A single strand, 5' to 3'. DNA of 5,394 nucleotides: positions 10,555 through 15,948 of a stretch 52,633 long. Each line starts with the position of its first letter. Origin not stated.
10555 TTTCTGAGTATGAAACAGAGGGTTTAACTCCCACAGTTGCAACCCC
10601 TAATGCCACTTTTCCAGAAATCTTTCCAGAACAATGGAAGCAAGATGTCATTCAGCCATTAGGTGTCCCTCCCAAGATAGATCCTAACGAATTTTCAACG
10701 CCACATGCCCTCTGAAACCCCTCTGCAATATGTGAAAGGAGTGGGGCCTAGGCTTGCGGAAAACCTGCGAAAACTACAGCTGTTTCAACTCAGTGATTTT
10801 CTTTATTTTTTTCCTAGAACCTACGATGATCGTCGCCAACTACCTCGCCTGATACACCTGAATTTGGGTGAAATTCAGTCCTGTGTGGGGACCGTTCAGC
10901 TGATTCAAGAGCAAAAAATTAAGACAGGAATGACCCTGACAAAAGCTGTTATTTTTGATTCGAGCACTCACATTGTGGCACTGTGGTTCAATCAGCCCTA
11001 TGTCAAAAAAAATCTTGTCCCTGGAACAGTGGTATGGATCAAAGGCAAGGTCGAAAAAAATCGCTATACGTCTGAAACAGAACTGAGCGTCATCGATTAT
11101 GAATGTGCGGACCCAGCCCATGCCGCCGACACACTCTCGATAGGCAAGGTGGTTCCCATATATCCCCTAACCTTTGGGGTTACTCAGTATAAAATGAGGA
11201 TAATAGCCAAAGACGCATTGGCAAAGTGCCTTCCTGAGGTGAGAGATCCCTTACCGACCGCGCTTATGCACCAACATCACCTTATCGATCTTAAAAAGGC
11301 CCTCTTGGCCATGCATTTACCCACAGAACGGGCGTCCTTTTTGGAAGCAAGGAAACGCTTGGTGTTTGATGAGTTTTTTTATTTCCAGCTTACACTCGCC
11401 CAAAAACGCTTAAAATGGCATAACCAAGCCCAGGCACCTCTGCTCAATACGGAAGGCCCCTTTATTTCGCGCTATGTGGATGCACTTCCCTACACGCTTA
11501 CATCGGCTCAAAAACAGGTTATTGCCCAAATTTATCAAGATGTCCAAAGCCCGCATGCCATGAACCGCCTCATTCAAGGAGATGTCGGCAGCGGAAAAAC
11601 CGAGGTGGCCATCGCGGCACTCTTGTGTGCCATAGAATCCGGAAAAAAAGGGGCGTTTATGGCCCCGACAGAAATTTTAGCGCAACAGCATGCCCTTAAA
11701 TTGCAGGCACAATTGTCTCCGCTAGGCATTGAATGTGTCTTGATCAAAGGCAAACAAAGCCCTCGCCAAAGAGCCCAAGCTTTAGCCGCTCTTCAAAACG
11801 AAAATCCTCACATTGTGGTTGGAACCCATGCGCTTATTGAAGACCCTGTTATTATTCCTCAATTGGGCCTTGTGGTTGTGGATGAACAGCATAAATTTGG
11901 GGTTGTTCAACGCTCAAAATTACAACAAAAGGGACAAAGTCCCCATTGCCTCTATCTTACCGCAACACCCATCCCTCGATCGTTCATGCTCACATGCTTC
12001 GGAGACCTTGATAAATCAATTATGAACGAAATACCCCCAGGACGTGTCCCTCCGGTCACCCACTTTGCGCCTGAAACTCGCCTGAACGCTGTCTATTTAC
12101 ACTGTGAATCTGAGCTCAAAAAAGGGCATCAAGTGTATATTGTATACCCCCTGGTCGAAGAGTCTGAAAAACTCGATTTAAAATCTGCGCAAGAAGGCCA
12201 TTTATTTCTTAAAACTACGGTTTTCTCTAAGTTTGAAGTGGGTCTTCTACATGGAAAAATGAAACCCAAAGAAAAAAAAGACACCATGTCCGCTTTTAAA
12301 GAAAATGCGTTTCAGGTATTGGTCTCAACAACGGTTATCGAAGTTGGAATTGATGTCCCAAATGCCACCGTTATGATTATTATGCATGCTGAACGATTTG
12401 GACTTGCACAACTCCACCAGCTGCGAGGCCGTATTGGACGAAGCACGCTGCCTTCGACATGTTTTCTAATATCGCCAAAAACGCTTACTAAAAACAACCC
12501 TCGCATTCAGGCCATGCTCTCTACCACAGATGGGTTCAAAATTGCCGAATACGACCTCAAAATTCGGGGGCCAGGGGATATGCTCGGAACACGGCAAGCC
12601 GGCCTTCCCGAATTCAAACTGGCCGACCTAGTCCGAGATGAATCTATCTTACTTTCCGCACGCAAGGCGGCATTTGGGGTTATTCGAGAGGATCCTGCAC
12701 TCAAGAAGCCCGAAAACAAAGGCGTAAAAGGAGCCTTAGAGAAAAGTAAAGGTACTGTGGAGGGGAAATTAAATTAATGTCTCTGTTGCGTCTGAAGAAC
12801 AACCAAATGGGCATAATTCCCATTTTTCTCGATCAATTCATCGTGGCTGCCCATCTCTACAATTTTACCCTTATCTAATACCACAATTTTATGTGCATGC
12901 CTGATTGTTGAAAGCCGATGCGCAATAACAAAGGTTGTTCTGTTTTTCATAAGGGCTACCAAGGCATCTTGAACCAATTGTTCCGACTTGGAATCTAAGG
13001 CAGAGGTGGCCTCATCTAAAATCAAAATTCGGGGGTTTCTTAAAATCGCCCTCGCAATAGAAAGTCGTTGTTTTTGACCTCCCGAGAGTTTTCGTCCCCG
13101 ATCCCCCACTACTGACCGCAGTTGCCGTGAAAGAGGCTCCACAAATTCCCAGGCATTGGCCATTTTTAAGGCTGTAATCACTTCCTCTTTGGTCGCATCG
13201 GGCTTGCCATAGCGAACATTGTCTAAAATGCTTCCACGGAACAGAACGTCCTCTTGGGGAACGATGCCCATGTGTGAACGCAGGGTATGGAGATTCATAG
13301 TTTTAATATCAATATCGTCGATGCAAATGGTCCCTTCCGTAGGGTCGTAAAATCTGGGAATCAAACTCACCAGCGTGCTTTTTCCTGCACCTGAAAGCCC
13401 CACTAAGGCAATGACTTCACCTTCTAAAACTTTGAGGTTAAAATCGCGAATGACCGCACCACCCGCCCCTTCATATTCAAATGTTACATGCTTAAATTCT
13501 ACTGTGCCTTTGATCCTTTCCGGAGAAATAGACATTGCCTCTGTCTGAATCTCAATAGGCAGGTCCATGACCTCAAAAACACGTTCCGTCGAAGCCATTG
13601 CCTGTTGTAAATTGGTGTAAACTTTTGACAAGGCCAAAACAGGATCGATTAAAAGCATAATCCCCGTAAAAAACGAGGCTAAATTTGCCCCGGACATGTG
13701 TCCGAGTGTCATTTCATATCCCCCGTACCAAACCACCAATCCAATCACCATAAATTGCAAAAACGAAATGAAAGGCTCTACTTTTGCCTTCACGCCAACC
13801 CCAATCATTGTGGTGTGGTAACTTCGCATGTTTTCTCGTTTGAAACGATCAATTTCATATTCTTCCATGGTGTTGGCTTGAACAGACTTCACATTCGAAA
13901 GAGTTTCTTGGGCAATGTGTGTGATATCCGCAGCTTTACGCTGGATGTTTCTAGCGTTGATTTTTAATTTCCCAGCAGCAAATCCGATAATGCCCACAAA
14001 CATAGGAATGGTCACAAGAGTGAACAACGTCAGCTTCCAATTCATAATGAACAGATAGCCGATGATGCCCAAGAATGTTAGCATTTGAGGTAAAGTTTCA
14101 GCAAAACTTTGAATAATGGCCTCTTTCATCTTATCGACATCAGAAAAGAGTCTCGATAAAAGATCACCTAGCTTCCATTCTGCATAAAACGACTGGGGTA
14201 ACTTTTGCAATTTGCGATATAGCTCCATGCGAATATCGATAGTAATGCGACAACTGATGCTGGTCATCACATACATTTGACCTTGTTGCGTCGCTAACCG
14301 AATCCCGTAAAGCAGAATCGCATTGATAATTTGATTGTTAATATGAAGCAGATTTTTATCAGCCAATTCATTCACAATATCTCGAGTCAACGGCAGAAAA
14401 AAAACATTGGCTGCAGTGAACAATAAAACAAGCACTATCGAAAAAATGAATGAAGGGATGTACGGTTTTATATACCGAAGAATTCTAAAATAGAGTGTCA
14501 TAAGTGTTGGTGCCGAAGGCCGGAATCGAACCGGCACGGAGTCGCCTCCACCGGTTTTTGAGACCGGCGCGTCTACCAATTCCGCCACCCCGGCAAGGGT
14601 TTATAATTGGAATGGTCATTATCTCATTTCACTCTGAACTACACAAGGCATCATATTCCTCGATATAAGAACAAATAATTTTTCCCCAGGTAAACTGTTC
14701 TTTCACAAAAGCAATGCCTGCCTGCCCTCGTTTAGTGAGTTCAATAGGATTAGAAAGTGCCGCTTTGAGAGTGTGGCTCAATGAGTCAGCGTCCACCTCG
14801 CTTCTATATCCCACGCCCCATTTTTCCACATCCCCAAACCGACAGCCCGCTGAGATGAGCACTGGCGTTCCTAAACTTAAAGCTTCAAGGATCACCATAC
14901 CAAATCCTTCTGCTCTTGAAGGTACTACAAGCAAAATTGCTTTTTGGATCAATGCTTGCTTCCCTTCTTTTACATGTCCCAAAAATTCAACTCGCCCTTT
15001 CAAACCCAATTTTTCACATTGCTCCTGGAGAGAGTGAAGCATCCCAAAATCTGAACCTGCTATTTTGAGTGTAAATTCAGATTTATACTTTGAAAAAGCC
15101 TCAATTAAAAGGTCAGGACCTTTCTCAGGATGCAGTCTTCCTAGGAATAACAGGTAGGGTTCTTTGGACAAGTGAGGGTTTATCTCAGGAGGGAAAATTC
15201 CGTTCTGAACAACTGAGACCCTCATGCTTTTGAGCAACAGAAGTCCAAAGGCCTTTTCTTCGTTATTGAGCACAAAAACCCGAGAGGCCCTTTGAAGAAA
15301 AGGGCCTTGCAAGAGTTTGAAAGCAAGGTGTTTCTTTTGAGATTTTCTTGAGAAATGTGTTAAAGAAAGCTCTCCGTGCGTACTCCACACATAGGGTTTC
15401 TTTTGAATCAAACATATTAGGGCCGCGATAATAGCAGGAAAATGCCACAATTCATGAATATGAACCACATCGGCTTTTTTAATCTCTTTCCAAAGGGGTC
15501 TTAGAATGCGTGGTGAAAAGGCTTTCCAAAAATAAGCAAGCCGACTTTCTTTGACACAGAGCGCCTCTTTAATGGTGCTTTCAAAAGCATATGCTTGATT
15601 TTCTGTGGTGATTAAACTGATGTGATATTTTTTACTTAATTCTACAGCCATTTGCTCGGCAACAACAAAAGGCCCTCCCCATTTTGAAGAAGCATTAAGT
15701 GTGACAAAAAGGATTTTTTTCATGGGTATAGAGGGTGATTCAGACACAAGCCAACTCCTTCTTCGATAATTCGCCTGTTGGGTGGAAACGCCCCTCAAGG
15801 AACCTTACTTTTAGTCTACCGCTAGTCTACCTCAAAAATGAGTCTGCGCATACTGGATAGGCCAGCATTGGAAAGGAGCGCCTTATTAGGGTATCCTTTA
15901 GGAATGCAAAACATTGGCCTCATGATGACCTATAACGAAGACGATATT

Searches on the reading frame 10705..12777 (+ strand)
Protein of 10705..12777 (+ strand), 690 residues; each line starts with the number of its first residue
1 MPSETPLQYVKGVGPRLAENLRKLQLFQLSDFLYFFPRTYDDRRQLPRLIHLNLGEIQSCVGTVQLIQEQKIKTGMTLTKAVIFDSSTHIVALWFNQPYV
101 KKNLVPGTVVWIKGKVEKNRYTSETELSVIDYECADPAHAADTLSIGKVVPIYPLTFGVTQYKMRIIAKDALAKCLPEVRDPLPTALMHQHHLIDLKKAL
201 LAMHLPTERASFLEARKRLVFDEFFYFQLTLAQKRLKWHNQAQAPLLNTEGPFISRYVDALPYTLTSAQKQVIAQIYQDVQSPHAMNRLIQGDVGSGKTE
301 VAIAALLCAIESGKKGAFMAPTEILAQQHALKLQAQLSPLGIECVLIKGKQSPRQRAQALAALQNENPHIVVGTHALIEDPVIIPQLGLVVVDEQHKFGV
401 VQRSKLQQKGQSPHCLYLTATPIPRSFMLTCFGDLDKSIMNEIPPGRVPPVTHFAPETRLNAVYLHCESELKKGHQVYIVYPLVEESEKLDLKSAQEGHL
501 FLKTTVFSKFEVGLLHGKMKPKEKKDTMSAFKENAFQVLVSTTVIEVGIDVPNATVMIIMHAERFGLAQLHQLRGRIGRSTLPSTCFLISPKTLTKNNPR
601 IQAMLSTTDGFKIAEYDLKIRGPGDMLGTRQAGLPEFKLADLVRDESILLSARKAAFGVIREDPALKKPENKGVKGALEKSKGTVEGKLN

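Call 10: search_protein_families(library=pfam, proteins=[window:10705-12777:+], max_evalue=0.00001)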
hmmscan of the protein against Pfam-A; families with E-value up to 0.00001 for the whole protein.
window:10705-12777:+ (690 aa): 5 families
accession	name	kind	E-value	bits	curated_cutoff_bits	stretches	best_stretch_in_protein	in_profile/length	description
PF17191.10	RecG_wedge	-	4.6e-27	95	23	1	7-173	2-160/162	RecG wedge domain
PF00271.37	Helicase_C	-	1.7e-24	86.6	23.5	1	470-580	11-109/110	Helicase conserved C-terminal domain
PF00270.35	DEAD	-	3.5e-24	85.8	26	1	266-423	1-161/167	DEAD/DEAH box helicase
PF19833.4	RecG_dom3_C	-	7.6e-17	61.6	26.8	1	607-679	1-74/87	ATP-dependent DNA helicase RecG, domain 3, C-terminal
PF04851.21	ResIII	-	5.8e-11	43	22.5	1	264-422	3-162/164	Type III restriction enzyme, res subunit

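Call 30: find_homologous_proteins(query=window:10705-12777:+, max_evalue=1e-30)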
Query window:10705-12777:+ (690 aa): 8000 proteins with E <= 1e-30 among 8000 candidates; the best 120 are listed.
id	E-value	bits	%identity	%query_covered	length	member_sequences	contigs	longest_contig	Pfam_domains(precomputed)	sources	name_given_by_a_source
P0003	0.0e+0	1557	100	100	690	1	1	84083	PF00270.36,PF17191.11,PF00271.38,PF01336.32,PF19833.5,PF04851.22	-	-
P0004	2.9e-284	963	62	99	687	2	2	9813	PF00270.36,PF17191.11,PF00271.38,PF01336.32,PF19833.5,PF04851.22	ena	-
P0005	1.4e-275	934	60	99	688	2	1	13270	PF00270.36,PF17191.11,PF00271.38,PF22590.3,PF19833.5,PF04851.22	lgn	-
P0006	3.5e-251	853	57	97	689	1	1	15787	PF00270.36,PF17191.11,PF00271.38,PF01336.32,PF22590.3,PF19833.5,PF04851.22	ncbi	ncbi:ATP-dependent DNA helicase RecG [Thermoproteota archaeon]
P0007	7.1e-238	809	53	98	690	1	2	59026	PF00270.36,PF00176.30,PF17191.11,PF00271.38,PF22590.3,PF19833.5,PF04851.22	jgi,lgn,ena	jgi:ATP-dependent DNA helicase RecG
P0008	8.6e-238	809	53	99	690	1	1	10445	PF00270.36,PF17191.11,PF00271.38,PF01336.32,PF22590.3,PF19833.5,PF04851.22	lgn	-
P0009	1.5e-236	805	53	98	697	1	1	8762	PF00270.36,PF17191.11,PF00271.38,PF01336.32,PF19833.5,PF04851.22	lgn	-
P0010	3.9e-233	794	53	98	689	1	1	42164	PF00270.36,PF17191.11,PF00271.38,PF01336.32,PF22590.3,PF19833.5,PF04851.22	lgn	-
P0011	2.0e-230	785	53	97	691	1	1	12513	PF00270.36,PF17191.11,PF00271.38,PF01336.32,PF19833.5,PF04851.22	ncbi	-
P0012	4.0e-230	784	53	98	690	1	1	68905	PF00270.36,PF17191.11,PF00271.38,PF19833.5,PF04851.22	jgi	jgi:ATP-dependent DNA helicase RecG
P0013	1.5e-229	782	54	97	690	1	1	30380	PF00270.36,PF17191.11,PF00271.38,PF01336.32,PF19833.5,PF04851.22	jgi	jgi:ATP-dependent DNA helicase RecG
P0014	1.9e-229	782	53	98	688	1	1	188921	PF00270.36,PF17191.11,PF00271.38,PF19833.5,PF04851.22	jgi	-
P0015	6.6e-229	780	53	99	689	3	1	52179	PF00270.36,PF17191.11,PF00271.38,PF01336.32,PF22590.3,PF19833.5,PF04851.22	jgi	jgi:ATP-dependent DNA helicase RecG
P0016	7.6e-229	780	52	99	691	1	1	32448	PF00270.36,PF17191.11,PF00271.38,PF22590.3,PF19833.5,PF04851.22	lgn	-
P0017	8.4e-229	779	53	97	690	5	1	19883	PF00270.36,PF16203.12,PF17191.11,PF00271.38,PF01336.32,PF22590.3,PF19833.5,PF04851.22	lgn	-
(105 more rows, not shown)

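Call 32: find_encoding_contigs(protein=P0004, flank=10000, max_places=3)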
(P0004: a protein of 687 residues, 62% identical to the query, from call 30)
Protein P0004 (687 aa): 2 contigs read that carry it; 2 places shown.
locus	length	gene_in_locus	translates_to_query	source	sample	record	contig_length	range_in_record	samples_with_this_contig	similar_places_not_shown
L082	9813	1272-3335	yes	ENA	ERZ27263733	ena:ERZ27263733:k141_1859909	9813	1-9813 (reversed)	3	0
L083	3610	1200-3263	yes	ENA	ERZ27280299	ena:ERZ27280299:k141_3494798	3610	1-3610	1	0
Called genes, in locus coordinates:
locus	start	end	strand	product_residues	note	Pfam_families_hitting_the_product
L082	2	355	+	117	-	?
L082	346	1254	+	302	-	PF02775:TPP_enzyme_C, PF12367:PFO_beta_C (faint)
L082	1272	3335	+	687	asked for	PF17191:RecG_wedge, PF01336:tRNA_anti-codon (faint), PF04851:ResIII, PF00270:DEAD, PF00271:Helicase_C, PF19833:RecG_dom3_C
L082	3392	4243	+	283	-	PF13354:Beta-lactamase2, PF00768:Peptidase_S11 (weak)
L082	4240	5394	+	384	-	-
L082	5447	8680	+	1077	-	-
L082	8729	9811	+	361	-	?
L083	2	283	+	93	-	?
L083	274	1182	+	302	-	PF02775:TPP_enzyme_C, PF12367:PFO_beta_C (faint)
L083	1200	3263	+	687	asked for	PF17191:RecG_wedge, PF01336:tRNA_anti-codon (faint), PF04851:ResIII, PF00270:DEAD, PF00271:Helicase_C, PF19833:RecG_dom3_C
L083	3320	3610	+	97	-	?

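Call 33: find_encoding_contigs(protein=P0005, flank=10000, max_places=3)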
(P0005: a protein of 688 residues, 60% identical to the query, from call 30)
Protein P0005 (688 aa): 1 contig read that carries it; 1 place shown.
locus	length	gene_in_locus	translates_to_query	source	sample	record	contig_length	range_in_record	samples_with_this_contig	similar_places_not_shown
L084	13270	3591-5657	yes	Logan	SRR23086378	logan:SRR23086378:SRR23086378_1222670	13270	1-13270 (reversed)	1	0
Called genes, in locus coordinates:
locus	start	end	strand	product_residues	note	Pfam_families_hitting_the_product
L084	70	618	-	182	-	PF01965:DJ-1_PfpI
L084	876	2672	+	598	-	PF01558:POR, PF01855:POR_N, PF17147:PFOR_II (weak)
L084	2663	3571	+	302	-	PF02775:TPP_enzyme_C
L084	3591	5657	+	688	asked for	PF17191:RecG_wedge, PF00270:DEAD, PF04851:ResIII, PF22590:Cas3-like_C_2 (faint), PF00271:Helicase_C, PF19833:RecG_dom3_C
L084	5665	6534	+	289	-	PF13354:Beta-lactamase2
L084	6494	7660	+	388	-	-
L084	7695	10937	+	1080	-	-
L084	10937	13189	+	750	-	PF00395:SLH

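Call 34: find_encoding_contigs(protein=P0006, flank=10000, max_places=3)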
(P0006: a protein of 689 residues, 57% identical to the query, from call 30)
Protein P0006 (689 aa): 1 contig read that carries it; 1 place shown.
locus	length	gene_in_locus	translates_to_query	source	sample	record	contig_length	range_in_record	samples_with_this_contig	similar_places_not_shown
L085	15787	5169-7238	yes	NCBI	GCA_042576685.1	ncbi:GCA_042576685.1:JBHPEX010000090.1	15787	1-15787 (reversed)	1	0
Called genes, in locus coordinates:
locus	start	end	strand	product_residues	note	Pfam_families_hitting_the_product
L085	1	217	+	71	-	?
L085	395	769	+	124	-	PF01042:Ribonuc_L-PSP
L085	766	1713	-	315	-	PF03547:Mem_trans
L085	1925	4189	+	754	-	PF18072:FGAR-AT_linker, PF00586:AIRS, PF02769:AIRS_C, PF00586:AIRS, PF02769:AIRS_C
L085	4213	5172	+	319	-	-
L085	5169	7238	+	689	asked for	PF17191:RecG_wedge, PF01336:tRNA_anti-codon (faint), PF22590:Cas3-like_C_2 (faint), PF00270:DEAD, PF04851:ResIII, PF00271:Helicase_C, PF19833:RecG_dom3_C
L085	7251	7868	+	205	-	PF03602:Cons_hypoth95, PF05175:MTS (faint), PF13847:Methyltransf_31 (weak)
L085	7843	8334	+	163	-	PF01467:CTP_transf_like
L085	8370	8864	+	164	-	-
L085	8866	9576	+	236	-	PF01138:RNase_PH, PF03725:RNase_PH_C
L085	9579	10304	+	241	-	PF14464:Prok-JAB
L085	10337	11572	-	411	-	PF00171:Aldedh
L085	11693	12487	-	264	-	PF00696:AA_kinase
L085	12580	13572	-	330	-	PF01018:GTP1_OBG, PF01926:MMR_HSR1, PF02421:FeoB_N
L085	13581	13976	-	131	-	PF08780:NTase_sub_bind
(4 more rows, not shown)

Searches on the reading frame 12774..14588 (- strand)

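Call 10: search_protein_families(library=pfam, proteins=[window:12774-14588:-], max_evalue=0.00001)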
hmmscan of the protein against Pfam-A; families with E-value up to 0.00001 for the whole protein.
window:12774-14588:- (604 aa): 3 families
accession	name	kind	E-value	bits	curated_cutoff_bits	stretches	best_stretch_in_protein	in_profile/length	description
PF00664.28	ABC_membrane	-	6.9e-38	131.3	28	1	47-317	5-274/274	ABC transporter transmembrane region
PF00005.33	ABC_tran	-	4.3e-34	118.5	25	1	381-529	2-137/137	ABC transporter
PF02463.25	SMC_N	-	2.8e-07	30.6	40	1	226-571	93-211/220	RecF/RecN/SMC N terminal domain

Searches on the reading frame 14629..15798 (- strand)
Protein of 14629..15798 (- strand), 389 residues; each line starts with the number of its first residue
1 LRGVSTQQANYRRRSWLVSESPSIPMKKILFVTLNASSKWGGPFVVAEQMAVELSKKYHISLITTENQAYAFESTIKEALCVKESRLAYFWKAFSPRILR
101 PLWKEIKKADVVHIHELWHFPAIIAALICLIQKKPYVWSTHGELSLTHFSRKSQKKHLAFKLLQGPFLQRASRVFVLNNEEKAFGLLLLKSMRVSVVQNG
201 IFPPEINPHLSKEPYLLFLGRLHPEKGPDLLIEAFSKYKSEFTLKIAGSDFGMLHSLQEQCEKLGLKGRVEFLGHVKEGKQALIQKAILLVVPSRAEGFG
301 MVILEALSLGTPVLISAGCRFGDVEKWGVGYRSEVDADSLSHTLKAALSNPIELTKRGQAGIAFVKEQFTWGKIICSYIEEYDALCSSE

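Call 10: search_protein_families(library=pfam, proteins=[window:14629-15798:-], max_evalue=0.00001)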
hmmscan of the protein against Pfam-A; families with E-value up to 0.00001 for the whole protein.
window:14629-15798:- (389 aa): 5 families
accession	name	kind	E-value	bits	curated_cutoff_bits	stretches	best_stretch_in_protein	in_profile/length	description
PF00534.26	Glycos_transf_1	-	1.4e-32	113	26.4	1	207-360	9-168/172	Glycosyl transferases group 1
PF13692.12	Glyco_trans_1_4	-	3.5e-25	89.3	27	1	214-323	2-113/142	Glycosyl transferases group 1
PF20706.3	GT4-conflict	-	3.4e-12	46.5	26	1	203-318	187-313/385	Family 4 Glycosyltransferase in conflict systems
PF13439.12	Glyco_transf_4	-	1.1e-11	45.5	28.5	1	40-201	1-166/170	Glycosyltransferase Family 4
PF13579.12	Glyco_trans_4_4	-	7.4e-08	33.3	29.7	1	41-183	1-140/158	Glycosyl transferase 4-like domain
